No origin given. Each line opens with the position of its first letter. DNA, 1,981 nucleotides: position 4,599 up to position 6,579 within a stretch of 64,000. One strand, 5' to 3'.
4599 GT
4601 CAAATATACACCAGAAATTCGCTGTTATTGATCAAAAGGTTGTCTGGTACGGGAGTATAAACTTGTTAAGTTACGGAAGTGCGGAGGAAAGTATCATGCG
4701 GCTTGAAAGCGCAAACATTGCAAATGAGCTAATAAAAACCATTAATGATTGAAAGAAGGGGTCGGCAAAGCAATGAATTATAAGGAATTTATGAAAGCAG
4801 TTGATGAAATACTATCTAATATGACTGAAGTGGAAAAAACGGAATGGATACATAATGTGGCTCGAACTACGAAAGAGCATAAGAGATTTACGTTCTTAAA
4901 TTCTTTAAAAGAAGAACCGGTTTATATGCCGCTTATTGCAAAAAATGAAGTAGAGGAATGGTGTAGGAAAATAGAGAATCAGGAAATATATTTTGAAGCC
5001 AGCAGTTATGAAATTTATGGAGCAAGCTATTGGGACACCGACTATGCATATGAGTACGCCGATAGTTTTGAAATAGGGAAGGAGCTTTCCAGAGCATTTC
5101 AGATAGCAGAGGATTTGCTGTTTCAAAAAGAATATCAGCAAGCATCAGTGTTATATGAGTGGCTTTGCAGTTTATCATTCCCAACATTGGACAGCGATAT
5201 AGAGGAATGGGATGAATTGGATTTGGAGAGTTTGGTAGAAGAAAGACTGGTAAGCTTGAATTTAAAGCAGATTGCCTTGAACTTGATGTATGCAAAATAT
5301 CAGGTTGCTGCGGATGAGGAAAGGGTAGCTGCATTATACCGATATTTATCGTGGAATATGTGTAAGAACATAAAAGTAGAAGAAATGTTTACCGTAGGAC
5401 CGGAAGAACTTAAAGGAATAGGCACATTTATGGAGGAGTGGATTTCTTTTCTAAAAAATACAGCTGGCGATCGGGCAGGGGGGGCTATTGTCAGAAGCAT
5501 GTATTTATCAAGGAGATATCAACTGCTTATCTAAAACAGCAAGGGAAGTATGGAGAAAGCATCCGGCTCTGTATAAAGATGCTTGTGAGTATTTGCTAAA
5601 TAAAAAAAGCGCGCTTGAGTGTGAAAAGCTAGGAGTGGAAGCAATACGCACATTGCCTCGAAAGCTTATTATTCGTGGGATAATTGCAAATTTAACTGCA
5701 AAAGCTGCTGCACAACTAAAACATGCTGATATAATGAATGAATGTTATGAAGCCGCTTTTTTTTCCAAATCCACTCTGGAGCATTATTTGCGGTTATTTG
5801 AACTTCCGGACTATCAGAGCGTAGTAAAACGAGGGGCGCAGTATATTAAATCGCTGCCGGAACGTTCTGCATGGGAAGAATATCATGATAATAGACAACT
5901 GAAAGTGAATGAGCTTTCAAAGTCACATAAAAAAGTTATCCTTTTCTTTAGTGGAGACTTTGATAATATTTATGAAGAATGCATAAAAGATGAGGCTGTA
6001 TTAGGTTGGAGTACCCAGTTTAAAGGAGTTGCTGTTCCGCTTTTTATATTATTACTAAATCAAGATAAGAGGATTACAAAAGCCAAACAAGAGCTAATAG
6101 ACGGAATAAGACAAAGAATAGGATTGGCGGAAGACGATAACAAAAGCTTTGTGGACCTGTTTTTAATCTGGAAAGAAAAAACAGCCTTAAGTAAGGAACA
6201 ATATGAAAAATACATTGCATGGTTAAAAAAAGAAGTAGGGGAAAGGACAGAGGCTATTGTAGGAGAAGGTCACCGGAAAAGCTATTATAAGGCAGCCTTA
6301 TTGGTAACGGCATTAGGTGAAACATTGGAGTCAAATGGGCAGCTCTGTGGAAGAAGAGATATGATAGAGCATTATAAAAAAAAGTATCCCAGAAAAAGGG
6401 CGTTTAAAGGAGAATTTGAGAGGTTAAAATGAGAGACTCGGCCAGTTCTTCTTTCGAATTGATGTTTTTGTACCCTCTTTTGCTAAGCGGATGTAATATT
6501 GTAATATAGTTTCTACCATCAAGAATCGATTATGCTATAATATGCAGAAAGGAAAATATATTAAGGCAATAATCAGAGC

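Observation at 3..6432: Defence-type island: AlwI-like nuclease + primase-helicase-PLD megaprotein + unknown split protein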

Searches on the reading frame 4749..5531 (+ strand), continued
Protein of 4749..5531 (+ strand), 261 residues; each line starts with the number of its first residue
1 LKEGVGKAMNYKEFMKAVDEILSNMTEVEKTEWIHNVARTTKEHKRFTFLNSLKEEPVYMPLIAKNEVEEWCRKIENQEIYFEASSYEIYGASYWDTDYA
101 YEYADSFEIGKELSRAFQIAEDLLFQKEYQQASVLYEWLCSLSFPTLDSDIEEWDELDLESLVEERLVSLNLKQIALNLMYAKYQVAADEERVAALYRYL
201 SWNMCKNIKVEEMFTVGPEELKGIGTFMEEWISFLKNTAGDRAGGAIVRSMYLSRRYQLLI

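Call 70: fold_search(model_id=the predicted structure, library=pdb)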
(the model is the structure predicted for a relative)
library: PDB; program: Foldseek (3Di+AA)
matches with E <= 10: 1404; with E <= 0.001: 4
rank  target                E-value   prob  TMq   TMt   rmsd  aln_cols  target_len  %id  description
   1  6eou                  8.1e-04  1.00  0.20  0.27  14.8       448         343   11  O-GlcNAc transferase TPR domain with the intellectual disability associated mutation L254F (released 2018-05-09)
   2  9g8o_B                8.1e-04  0.94  0.14  0.10  22.5       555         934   11  human 40S ribosome bound by a SKI238-exosome complex (released 2024-10-16)
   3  7ntf_A                8.8e-04  0.99  0.19  0.13  20.3       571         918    9  Cryo-EM structure of unliganded O-GlcNAc transferase (released 2021-11-17)
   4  5a7d_C                9.6e-04  0.98  0.15  0.20  17.4       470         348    9  Tetrameric assembly of LGN with Inscuteable (released 2016-08-03)
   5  1w3b_A                1.0e-03  1.00  0.20  0.26  16.8       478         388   12  The superhelical TPR domain of O-linked GlcNAc transferase reveals structural similarities to importin alpha. (released 2004-09-09)
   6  8fgw_D                1.1e-03  0.99  0.20  0.11  25.5       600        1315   12  Human IFT-A complex structures provide molecular insights into ciliary transport (released 2023-02-22)
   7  5a7d_H                1.3e-03  0.98  0.13  0.20  17.0       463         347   10  Tetrameric assembly of LGN with Inscuteable (released 2016-08-03)
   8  1w3b_B                1.4e-03  1.00  0.19  0.26  17.4       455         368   11  The superhelical TPR domain of O-linked GlcNAc transferase reveals structural similarities to importin alpha. (released 2004-09-09)
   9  7yeh_A                1.4e-03  1.00  0.20  0.13  16.7       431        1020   12  Cryo-EM structure of human OGT-OGA complex (released 2023-07-12)
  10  2xpi_D                1.5e-03  0.99  0.19  0.20  18.7       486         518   12  Crystal structure of APC/C hetero-tetramer Cut9-Hcn1 (released 2011-03-30)
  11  8ga7                  1.5e-03  0.47  0.09  0.09  25.9       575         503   13  Geometrically programmable nanomaterial construction using regularized protein building blocks (released 2024-03-13)
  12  9hvq_Q                1.6e-03  0.99  0.20  0.15  17.9       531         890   11  Structure of the transcribing Pol II-DSIF-PAF-SPT6-RECQL5 complex (released 2025-07-16)
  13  6bq1_B                1.8e-03  0.97  0.19  0.16  22.7       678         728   10  Human PI4KIIIa lipid kinase complex (released 2017-12-13)
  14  9qhb                  2.1e-03  1.00  0.19  0.32  13.4       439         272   10  Crystal structure of 16-repeat CTPR protein with eliminated coordination sites (released 2025-10-22)
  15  8bbg_D                2.3e-03  0.99  0.21  0.11  17.5       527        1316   12  Structure of the IFT-A complex; anterograde IFT-A train model (released 2022-12-21)
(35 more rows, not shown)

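Call 71: search_protein_families(library=pfam, alignment_id=A3, max_evalue=0.01)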
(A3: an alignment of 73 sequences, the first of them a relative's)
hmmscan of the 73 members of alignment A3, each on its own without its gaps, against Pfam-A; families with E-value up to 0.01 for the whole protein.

A. member 1, P0017 (560 aa): 0 families

B. families by the number of members that match (of 73 scanned): 7 families
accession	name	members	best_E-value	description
PF04485.17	NblA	1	0.0023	Phycobilisome degradation protein nblA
PF04108.17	ATG17_like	1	0.0029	Autophagy protein ATG17-like domain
PF19086.5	Terpene_syn_C_2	1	0.0031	Terpene synthase family 2, C-terminal metal binding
PF13428.12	TPR_14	1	0.0044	Tetratricopeptide repeat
PF23768.1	DUF7167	1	0.0068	Domain of unknown function (DUF7167)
PF04124.18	Dor1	1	0.0071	Dor1-like family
PF18908.5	DUF5663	1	0.0082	Protein of unknown function (DUF5663)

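Call 74: search_protein_families(library=padloc, proteins=[P0017, L090:4786-6516:-, L084:5254-5766:+, L090:6645-7886:+], max_evalue=0.01)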
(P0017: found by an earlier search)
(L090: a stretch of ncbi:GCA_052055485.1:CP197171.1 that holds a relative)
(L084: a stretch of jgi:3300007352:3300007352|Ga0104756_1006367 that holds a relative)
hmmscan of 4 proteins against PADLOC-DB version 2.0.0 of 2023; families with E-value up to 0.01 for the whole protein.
P0017 (560 aa): 1 family
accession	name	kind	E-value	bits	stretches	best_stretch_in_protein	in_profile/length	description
PDLC01578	Cmr5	-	0.008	14.2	0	2-38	96-131/136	CAS-III-B; effector_SS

L090:4786-6516:- (576 aa): 1 family
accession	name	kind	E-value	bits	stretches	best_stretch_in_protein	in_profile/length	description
PDLC03444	REase_II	-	5.3e-211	700.3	1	3-572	4-573/576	Type II restriction enzyme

L084:5254-5766:+ (171 aa): 0 families

L090:6645-7886:+ (414 aa): 62 families (the best 25 are shown)
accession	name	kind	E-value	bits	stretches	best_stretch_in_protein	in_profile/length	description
PDLC00031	DruM2|DruM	-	1.3e-119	397.6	1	53-409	8-359/361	DNA cytosine methylase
PDLC03378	MTase_II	-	7.9e-100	332.5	1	56-406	2-335/344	Type II methyltransferase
PDLC00027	DruM2|DruM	-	4.9e-90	300.5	2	106-409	33-359/361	DNA cytosine methylase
PDLC03234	MTase_II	-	4.5e-70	234.8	2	56-277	4-204/375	Type II methyltransferase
PDLC03272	MTase_II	-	8.1e-70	234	1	32-407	50-396/407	Type II methyltransferase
PDLC03326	MTase_II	-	1.1e-61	207.2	3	106-276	26-215/412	Type II methyltransferase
PDLC02650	DrmMII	-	7.2e-58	194.5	2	205-398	204-415/435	DrmMII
PDLC00026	DruM2|DruM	-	5.6e-53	178.7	1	55-403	3-320/336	DNA cytosine methylase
PDLC00033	DruM2|DruM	-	5.2e-51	172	2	52-277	17-230/368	DNA cytosine methylase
PDLC03307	MTase_II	-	3.3e-46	156.2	3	210-264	156-210/382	Type II methyltransferase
PDLC02649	DrmMII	-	2.5e-43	146.6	2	139-251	110-227/422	DrmMII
PDLC03237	MTase_II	-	4.3e-43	145.4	2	59-247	796-972/1036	Type II methyltransferase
PDLC00030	DruM2|DruM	-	2.4e-41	140.2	2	53-247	2-188/380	DNA cytosine methylase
PDLC02648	DrmMII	-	2.5e-39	133.4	2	44-261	7-246/468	DrmMII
PDLC03731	oMTase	-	2.4e-38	130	1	106-399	35-319/326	orphan methyltransferase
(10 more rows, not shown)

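Call 75: find_encoding_contigs(protein=P0021, flank=8000, max_places=4)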
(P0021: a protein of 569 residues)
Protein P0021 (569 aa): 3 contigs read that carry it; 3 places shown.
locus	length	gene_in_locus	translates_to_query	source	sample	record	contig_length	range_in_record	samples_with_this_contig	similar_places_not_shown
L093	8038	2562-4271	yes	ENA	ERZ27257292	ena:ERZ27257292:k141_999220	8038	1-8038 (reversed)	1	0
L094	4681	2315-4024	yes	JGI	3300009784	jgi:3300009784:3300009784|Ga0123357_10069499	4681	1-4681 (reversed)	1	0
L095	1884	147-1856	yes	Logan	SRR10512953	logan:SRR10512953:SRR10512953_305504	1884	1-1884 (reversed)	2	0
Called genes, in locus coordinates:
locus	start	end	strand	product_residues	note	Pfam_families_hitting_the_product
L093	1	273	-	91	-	?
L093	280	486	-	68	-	-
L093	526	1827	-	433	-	PF01979:Amidohydro_1, PF07969:Amidohydro_3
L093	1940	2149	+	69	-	-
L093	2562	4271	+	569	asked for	-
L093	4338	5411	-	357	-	PF02661:Fic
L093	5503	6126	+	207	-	-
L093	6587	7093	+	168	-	PF13151:DUF3990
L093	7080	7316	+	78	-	-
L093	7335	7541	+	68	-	PF12668:DUF3791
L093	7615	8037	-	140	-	?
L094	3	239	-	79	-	?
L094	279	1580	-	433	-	PF01979:Amidohydro_1, PF07969:Amidohydro_3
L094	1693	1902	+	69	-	-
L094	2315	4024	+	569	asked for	-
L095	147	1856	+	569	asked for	-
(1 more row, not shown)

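Call 83: search_dna_similar(query=P0017, collection=phages, mode=protein, max_rows=10, max_evalue=0.001)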
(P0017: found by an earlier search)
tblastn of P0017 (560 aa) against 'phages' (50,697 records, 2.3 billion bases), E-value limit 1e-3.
No match.

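Call 88: search_protein_families(library=pfam, proteins=[P0140, P0143, P0095, P0159, P0059, P0060, P0062, P0119, P0054, P0032], max_evalue=0.01)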
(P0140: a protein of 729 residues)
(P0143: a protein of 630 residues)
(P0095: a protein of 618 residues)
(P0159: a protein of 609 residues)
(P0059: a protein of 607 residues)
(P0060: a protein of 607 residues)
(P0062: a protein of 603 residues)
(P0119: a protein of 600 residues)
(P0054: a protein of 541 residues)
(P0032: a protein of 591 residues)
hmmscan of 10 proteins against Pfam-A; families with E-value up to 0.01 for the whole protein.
P0140 (729 aa): 1 family
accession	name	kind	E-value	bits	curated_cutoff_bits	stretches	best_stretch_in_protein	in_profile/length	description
PF00149.33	Metallophos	-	4.1e-06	27.8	21.5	1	1-150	1-134/191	Calcineurin-like phosphoesterase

P0143 (630 aa): 0 families

P0095 (618 aa): 0 families

P0159 (609 aa): 0 families

P0059 (607 aa): 1 family
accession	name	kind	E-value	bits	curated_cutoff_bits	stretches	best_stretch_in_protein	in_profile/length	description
PF04485.17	NblA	-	0.0023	18.8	25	0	518-537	20-39/50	Phycobilisome degradation protein nblA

P0060 (607 aa): 0 families

P0062 (603 aa): 1 family
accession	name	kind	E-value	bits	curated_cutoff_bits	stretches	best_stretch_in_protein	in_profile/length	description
PF18908.5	DUF5663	-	0.0082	17.1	23.7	0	27-84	32-84/84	Protein of unknown function (DUF5663)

P0119 (600 aa): 0 families

P0054 (541 aa): 0 families

P0032 (591 aa): 1 family
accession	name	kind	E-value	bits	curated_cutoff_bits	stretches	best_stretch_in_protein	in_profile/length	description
PF17827.6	PrmC_N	-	0.0065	17.4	23.4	0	5-48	23-66/71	PrmC N-terminal domain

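Call 89: find_encoding_contigs(protein=P0060, flank=8000, max_places=5)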
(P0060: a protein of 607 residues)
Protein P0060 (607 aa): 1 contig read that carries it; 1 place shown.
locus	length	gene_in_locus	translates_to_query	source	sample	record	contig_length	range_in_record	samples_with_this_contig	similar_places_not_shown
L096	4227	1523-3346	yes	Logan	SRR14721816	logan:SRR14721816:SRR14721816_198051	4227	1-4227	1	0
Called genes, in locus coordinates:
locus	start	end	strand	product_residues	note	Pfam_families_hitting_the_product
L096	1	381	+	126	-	?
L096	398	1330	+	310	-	PF06009: (faint), PF09177:STX6_10_61_N (faint), PF00015:MCPsignal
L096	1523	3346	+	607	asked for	-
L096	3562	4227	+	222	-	?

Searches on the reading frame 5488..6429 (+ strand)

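Call 4: search_protein_families(library=pfam, proteins=[window:5488-6429:+], max_evalue=0.1)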
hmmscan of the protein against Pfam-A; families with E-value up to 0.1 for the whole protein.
window:5488-6429:+ (314 aa): 2 families
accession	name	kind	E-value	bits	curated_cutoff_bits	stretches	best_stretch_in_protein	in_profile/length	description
PF19924.4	DUF6387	-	0.01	15.9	28.9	1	72-219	91-179/258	Family of unknown function (DUF6387)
PF08776.16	VASP_tetra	-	0.027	14.5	25.8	0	196-209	19-32/36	VASP tetramerisation domain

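Call 5: search_protein_families(library=padloc, proteins=[window:5488-6429:+], max_evalue=0.1)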
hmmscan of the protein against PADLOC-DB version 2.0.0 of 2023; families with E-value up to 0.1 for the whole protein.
window:5488-6429:+ (314 aa): 0 families

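Call 7: search_protein_families(library=ncbifam, proteins=[window:5488-6429:+], max_evalue=0.1)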
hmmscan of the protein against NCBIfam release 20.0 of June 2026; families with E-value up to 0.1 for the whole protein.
window:5488-6429:+ (314 aa): 0 families

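Call 44: search_protein_families(library=pfam, proteins=[P0017], max_evalue=0.01)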
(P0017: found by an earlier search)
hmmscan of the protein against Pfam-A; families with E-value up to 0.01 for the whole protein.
P0017 (560 aa): 0 families

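Call 74: search_protein_families(library=padloc, proteins=[P0017, L090:4786-6516:-, L090:6645-7886:+], max_evalue=0.01)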
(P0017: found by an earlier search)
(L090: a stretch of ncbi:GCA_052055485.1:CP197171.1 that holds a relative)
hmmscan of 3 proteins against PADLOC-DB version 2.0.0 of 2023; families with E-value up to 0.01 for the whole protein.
P0017 (560 aa): 1 family
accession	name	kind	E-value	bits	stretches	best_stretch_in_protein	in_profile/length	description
PDLC01578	Cmr5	-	0.008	14.2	0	2-38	96-131/136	CAS-III-B; effector_SS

L090:4786-6516:- (576 aa): 1 family
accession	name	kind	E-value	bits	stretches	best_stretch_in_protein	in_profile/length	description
PDLC03444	REase_II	-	5.3e-211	700.3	1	3-572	4-573/576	Type II restriction enzyme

L090:6645-7886:+ (414 aa): 62 families (the best 25 are shown)
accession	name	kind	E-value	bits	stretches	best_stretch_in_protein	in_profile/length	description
PDLC00031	DruM2|DruM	-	1.3e-119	397.6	1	53-409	8-359/361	DNA cytosine methylase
PDLC03378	MTase_II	-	7.9e-100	332.5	1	56-406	2-335/344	Type II methyltransferase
PDLC00027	DruM2|DruM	-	4.9e-90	300.5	2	106-409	33-359/361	DNA cytosine methylase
PDLC03234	MTase_II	-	4.5e-70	234.8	2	56-277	4-204/375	Type II methyltransferase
PDLC03272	MTase_II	-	8.1e-70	234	1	32-407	50-396/407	Type II methyltransferase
PDLC03326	MTase_II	-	1.1e-61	207.2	3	106-276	26-215/412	Type II methyltransferase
PDLC02650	DrmMII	-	7.2e-58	194.5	2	205-398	204-415/435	DrmMII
PDLC00026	DruM2|DruM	-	5.6e-53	178.7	1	55-403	3-320/336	DNA cytosine methylase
PDLC00033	DruM2|DruM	-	5.2e-51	172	2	52-277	17-230/368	DNA cytosine methylase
PDLC03307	MTase_II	-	3.3e-46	156.2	3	210-264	156-210/382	Type II methyltransferase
PDLC02649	DrmMII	-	2.5e-43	146.6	2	139-251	110-227/422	DrmMII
PDLC03237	MTase_II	-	4.3e-43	145.4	2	59-247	796-972/1036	Type II methyltransferase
PDLC00030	DruM2|DruM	-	2.4e-41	140.2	2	53-247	2-188/380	DNA cytosine methylase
PDLC02648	DrmMII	-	2.5e-39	133.4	2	44-261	7-246/468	DrmMII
PDLC03731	oMTase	-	2.4e-38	130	1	106-399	35-319/326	orphan methyltransferase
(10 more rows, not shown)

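Call 88: search_protein_families(library=pfam, proteins=[P0140, P0143, P0095, P0159, P0059, P0060, P0062, P0119, P0054, P0032], max_evalue=0.01)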
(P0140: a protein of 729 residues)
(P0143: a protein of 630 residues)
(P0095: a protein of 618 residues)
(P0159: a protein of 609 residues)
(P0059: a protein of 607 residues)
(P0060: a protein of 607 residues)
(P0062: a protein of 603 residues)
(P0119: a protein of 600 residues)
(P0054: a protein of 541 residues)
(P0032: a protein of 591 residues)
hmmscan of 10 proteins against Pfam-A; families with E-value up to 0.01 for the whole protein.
P0140 (729 aa): 1 family
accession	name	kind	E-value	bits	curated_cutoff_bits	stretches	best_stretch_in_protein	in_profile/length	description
PF00149.33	Metallophos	-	4.1e-06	27.8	21.5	1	1-150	1-134/191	Calcineurin-like phosphoesterase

P0143 (630 aa): 0 families

P0095 (618 aa): 0 families

P0159 (609 aa): 0 families

P0059 (607 aa): 1 family
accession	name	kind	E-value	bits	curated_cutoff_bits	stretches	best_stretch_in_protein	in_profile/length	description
PF04485.17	NblA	-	0.0023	18.8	25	0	518-537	20-39/50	Phycobilisome degradation protein nblA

P0060 (607 aa): 0 families

P0062 (603 aa): 1 family
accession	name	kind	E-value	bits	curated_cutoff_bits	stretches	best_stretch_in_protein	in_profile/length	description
PF18908.5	DUF5663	-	0.0082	17.1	23.7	0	27-84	32-84/84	Protein of unknown function (DUF5663)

P0119 (600 aa): 0 families

P0054 (541 aa): 0 families

P0032 (591 aa): 1 family
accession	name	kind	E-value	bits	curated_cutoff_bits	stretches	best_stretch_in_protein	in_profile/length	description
PF17827.6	PrmC_N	-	0.0065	17.4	23.4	0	5-48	23-66/71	PrmC N-terminal domain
